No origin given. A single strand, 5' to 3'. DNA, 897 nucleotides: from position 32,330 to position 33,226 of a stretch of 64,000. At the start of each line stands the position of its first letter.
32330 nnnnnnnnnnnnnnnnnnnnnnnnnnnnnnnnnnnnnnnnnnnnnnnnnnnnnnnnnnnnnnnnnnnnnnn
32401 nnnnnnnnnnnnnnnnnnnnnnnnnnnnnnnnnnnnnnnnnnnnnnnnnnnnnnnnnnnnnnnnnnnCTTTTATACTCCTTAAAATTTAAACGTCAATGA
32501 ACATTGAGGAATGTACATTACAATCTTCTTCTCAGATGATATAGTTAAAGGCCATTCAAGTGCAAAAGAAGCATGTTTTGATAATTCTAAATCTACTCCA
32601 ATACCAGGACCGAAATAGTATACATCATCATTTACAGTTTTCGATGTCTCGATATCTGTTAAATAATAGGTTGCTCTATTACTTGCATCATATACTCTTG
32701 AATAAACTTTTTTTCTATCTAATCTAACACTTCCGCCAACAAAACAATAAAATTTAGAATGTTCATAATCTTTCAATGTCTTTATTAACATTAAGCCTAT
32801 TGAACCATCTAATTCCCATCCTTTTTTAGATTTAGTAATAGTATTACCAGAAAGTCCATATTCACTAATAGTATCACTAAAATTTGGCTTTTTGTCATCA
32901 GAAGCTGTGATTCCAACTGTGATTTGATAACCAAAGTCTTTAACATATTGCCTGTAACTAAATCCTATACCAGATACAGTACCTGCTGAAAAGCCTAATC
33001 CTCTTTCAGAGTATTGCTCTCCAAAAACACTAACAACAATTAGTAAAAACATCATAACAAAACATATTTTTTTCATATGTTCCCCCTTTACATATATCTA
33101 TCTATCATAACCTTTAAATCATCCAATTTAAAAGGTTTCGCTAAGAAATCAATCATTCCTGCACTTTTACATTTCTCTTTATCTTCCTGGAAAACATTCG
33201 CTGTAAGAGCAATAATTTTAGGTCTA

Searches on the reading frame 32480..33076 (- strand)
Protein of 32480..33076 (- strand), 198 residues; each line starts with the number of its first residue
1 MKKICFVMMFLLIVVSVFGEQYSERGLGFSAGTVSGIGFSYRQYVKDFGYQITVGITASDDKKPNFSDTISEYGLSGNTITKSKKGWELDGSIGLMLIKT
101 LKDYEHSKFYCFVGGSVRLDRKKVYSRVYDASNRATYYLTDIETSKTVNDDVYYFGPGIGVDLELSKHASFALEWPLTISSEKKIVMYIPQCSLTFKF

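Call 62: find_encoding_contigs(protein=window:32480-33076:-, flank=10000, max_places=8)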
Protein window:32480-33076:- (198 aa): 5 contigs read that carry it; 5 places shown.
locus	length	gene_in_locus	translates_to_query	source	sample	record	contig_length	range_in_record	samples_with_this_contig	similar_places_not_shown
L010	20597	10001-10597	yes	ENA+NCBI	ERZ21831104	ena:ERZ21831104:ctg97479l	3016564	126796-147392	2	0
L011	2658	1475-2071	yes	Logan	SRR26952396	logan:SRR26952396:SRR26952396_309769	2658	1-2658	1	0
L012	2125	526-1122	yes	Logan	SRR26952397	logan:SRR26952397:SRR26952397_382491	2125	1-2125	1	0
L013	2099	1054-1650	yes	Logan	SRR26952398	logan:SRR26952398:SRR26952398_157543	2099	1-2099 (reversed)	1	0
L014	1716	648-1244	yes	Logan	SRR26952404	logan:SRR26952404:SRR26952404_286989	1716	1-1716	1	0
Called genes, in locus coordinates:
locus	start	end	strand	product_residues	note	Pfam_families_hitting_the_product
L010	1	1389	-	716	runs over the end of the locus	PF13328:HD_4, PF01966:HD, PF04607:RelA_SpoT, PF02824:TGS, PF19296:RelA_AH (weak), PF28438:RelA_RIS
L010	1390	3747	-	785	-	PF00246:Peptidase_M14, PF13620:CarboxypepD_reg (weak), PF08308:PEGA (faint), PF13620:CarboxypepD_reg, PF13715:CarbopepD_reg_2, PF13860:FlgD_ig, PF18962:Por_Secre_tail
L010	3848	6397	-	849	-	-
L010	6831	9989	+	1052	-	PF08269:dCache_2, PF17200:sCache_2, PF00989:PAS (weak), PF00512:HisKA, PF02518:HATPase_c, PF13589:HATPase_c_3 (faint), PF00072:Response_reg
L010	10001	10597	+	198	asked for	-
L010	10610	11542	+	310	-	PF01145:Band_7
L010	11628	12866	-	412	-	PF00890:FAD_binding_2, PF01134:GIDA (faint), PF03486:HI0933_like, PF07992:Pyr_redox_2, PF12831:FAD_oxidored (weak), PF13450:NAD_binding_8 (weak), PF13738:Pyr_redox_3 (weak), PF22780:HI0933_like_1st, +1 more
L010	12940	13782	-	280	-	PF00142:Fer4_NifH (weak), PF01656:CbiA, PF02374:ArsA_ATPase (weak), PF09140:MipZ, PF10609:ParA, PF13614:AAA_31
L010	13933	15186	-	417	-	PF04389:Peptidase_M28, PF01546:Peptidase_M20 (faint)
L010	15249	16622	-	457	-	PF01212:Beta_elim_lyase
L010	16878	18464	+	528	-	PF01855:POR_N, PF02776:TPP_enzyme_N (faint), PF02775:TPP_enzyme_C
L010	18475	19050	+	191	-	PF01558:POR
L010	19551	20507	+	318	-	PF18962:Por_Secre_tail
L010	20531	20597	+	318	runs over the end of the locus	PF13585:CHU_C (weak), PF18962:Por_Secre_tail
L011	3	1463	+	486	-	?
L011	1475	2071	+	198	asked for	-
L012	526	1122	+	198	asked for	-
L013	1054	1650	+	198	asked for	-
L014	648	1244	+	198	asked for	-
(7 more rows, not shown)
